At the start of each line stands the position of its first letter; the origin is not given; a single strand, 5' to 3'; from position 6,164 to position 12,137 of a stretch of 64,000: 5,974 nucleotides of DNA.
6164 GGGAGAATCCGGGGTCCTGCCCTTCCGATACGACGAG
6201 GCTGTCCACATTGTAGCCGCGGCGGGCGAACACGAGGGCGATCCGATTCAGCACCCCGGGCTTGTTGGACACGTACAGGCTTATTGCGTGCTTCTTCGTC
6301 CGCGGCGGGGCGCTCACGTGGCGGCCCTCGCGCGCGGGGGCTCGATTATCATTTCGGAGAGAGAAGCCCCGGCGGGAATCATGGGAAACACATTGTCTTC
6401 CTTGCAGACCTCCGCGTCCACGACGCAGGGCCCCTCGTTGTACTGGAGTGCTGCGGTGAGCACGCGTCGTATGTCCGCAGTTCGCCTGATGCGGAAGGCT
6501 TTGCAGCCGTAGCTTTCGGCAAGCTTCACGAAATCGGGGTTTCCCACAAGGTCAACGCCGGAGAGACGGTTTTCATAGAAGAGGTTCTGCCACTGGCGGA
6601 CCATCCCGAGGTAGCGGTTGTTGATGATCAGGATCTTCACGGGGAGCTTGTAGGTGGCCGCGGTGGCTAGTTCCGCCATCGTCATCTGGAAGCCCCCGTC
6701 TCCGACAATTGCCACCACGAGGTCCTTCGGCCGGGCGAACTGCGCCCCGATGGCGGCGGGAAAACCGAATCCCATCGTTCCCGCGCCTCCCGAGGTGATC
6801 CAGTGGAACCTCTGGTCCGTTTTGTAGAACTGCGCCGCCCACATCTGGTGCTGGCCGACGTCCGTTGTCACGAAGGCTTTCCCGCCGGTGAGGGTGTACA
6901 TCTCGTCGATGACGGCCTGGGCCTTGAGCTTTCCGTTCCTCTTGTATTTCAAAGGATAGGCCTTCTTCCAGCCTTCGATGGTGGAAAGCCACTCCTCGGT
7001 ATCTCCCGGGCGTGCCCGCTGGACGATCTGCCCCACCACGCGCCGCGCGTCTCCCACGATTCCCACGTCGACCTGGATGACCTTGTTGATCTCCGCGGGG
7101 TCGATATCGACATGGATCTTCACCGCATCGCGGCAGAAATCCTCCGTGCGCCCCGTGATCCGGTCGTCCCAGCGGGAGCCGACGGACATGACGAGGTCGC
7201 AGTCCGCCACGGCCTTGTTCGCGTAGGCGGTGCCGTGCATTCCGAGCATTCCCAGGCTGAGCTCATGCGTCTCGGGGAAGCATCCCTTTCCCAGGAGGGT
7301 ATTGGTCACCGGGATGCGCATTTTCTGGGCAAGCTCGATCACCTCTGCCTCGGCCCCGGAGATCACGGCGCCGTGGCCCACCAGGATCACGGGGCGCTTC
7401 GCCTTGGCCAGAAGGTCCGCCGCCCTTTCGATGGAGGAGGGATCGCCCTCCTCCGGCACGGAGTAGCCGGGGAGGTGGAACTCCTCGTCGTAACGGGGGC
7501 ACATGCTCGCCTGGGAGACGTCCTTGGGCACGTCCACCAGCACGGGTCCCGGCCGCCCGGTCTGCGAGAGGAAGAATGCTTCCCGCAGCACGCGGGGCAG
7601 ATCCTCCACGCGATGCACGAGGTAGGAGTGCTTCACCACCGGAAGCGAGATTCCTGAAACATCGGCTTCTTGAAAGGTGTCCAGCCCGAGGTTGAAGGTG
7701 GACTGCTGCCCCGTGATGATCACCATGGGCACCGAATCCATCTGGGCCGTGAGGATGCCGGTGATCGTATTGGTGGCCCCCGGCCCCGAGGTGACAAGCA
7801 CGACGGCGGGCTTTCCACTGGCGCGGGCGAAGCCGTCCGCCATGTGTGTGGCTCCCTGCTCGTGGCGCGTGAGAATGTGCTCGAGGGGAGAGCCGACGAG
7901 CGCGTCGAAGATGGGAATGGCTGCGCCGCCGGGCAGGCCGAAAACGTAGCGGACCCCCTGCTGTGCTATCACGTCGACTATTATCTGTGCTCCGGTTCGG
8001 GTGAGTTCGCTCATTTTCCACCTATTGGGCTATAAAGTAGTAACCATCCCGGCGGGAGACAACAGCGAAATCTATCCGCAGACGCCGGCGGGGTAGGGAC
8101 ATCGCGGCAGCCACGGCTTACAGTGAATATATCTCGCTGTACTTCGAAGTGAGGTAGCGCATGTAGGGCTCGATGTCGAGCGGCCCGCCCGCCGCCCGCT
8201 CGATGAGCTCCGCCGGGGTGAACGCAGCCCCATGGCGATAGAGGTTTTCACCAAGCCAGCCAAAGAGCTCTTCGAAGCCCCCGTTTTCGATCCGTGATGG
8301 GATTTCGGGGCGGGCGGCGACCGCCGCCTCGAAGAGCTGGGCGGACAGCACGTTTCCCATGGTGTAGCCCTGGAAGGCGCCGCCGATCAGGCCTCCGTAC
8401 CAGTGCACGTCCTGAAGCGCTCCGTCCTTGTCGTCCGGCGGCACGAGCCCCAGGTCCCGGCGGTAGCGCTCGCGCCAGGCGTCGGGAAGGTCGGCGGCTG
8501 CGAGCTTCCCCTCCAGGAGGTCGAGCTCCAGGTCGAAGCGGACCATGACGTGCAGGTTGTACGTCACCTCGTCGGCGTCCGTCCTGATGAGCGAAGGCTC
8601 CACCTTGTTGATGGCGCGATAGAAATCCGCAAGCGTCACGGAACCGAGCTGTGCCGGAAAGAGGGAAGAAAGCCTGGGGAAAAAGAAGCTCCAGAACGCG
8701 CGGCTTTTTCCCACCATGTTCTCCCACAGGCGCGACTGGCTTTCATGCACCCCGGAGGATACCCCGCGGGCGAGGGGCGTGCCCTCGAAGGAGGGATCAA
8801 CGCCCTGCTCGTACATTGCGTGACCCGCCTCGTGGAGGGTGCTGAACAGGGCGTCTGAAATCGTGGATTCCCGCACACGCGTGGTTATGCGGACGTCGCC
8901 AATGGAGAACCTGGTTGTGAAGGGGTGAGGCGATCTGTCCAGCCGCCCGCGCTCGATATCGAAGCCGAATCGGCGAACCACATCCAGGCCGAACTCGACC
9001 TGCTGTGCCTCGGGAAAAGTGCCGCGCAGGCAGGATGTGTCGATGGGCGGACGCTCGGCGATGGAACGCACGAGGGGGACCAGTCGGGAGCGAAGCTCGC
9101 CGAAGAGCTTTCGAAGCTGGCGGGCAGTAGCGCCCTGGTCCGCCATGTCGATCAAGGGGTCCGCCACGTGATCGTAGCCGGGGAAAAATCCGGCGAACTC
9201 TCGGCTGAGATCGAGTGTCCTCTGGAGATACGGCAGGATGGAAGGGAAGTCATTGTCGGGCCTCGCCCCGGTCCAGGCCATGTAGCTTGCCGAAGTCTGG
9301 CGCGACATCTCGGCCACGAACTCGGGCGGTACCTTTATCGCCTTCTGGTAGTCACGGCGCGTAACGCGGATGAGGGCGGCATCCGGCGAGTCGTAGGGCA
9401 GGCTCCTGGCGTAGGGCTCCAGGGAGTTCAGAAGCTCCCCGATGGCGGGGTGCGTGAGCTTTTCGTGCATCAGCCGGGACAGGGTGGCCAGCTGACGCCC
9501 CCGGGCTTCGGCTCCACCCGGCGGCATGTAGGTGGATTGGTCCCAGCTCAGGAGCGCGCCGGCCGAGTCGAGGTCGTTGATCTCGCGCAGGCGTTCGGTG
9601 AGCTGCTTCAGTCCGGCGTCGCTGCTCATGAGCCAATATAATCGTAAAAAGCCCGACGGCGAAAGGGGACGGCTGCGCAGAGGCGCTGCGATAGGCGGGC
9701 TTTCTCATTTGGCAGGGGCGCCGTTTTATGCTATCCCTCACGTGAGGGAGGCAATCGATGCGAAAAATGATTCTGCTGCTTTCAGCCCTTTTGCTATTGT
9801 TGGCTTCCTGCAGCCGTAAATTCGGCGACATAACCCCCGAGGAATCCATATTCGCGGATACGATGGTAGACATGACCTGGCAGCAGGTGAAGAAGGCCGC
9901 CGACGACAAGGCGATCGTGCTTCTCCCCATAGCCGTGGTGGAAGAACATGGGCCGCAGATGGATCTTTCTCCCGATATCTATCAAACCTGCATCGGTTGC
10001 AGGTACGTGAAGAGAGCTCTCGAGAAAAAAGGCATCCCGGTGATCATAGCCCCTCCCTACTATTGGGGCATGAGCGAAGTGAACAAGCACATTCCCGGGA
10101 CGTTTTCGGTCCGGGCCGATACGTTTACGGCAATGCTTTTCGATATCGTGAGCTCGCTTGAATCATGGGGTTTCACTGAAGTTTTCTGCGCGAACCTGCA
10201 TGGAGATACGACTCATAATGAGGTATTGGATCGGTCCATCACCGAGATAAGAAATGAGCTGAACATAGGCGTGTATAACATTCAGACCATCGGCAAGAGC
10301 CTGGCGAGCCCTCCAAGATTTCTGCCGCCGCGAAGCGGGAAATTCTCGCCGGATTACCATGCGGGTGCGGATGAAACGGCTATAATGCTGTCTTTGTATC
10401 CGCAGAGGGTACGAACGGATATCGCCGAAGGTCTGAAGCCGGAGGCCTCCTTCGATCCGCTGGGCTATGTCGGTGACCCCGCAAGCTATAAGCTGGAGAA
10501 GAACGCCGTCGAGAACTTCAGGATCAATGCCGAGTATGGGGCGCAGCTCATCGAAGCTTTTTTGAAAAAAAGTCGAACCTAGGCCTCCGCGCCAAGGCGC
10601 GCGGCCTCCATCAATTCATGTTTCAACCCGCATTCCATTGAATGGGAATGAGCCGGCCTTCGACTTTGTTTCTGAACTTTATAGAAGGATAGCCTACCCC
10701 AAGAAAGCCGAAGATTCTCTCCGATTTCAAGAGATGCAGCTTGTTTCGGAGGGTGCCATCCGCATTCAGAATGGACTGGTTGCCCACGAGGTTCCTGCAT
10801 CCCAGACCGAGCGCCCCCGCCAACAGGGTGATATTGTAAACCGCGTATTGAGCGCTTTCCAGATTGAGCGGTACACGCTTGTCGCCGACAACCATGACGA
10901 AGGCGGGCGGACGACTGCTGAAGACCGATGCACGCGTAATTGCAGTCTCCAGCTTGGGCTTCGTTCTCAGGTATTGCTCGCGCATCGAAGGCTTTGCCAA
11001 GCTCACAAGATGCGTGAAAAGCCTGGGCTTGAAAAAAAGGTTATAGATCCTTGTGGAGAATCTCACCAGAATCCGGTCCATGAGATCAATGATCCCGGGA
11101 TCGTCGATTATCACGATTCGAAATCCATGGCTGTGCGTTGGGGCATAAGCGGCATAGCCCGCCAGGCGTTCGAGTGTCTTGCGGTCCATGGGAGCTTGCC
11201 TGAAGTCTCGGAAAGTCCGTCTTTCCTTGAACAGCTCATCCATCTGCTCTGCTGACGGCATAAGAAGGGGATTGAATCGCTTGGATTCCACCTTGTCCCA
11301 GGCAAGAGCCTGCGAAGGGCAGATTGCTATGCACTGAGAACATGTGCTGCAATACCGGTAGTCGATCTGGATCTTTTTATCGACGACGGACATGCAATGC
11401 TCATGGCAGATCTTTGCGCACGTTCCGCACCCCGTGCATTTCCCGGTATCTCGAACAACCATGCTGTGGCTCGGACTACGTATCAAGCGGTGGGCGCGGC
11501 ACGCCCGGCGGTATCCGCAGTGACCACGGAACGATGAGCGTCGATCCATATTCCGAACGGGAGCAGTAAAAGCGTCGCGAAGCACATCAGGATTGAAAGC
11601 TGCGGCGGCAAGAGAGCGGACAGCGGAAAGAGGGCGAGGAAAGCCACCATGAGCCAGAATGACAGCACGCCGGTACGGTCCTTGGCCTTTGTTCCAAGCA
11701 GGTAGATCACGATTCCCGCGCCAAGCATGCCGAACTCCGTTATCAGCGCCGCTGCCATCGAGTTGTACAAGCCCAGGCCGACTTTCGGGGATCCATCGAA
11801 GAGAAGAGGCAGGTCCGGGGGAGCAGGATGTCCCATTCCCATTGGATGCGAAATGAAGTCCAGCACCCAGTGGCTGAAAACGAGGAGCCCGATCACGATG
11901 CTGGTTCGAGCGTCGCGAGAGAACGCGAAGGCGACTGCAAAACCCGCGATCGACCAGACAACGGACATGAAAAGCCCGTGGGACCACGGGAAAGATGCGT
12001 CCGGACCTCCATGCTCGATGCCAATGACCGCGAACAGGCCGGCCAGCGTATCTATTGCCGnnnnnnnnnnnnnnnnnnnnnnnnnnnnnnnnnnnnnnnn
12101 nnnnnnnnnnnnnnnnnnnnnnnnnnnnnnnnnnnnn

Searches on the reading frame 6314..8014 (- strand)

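Call 96: search_protein_families(library=pfam, proteins=[window:6314-8014:-], max_evalue=0.00001)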
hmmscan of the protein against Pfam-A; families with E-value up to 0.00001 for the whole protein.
window:6314-8014:- (566 aa): 3 families
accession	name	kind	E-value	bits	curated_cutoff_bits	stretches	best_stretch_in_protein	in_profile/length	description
PF02775.26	TPP_enzyme_C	-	6.2e-57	192.1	21.9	1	385-533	1-150/151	Thiamine pyrophosphate enzyme, C-terminal TPP binding domain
PF00205.28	TPP_enzyme_M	-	3.8e-50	169.6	30.4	1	195-329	1-136/137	Thiamine pyrophosphate enzyme, central domain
PF02776.23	TPP_enzyme_N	-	2.5e-41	140.6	26.8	1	7-120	2-117/119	Thiamine pyrophosphate enzyme, N-terminal TPP binding domain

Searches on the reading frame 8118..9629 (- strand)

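Call 96: search_protein_families(library=pfam, proteins=[window:8118-9629:-], max_evalue=0.00001)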
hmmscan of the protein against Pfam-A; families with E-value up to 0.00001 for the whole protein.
window:8118-9629:- (503 aa): 1 family
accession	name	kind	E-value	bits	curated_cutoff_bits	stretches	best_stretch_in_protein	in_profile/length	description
PF02074.21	Peptidase_M32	-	1.9e-161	538.4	25.1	1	10-497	2-489/489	Carboxypeptidase Taq (M32) metallopeptidase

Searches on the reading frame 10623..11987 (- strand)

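Call 96: search_protein_families(library=pfam, proteins=[window:10623-11987:-], max_evalue=0.00001)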
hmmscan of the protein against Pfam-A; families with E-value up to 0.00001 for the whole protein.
window:10623-11987:- (454 aa): 5 families
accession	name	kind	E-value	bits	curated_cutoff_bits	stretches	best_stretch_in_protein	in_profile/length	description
PF12837.12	Fer4_6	-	2.8e-07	30.6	25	0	177-197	2-22/24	4Fe-4S binding domain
PF12838.12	Fer4_7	-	4.4e-07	30.7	27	1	183-227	1-52/52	4Fe-4S dicluster domain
PF00037.32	Fer4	-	4.5e-07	29.9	21.1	0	178-194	2-18/24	4Fe-4S binding domain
PF00881.29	Nitroreductase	-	1.5e-06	28.9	23.5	1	254-433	2-167/167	Nitroreductase family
PF13237.11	Fer4_10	-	9.9e-06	25.8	25.5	0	176-224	1-53/53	4Fe-4S dicluster domain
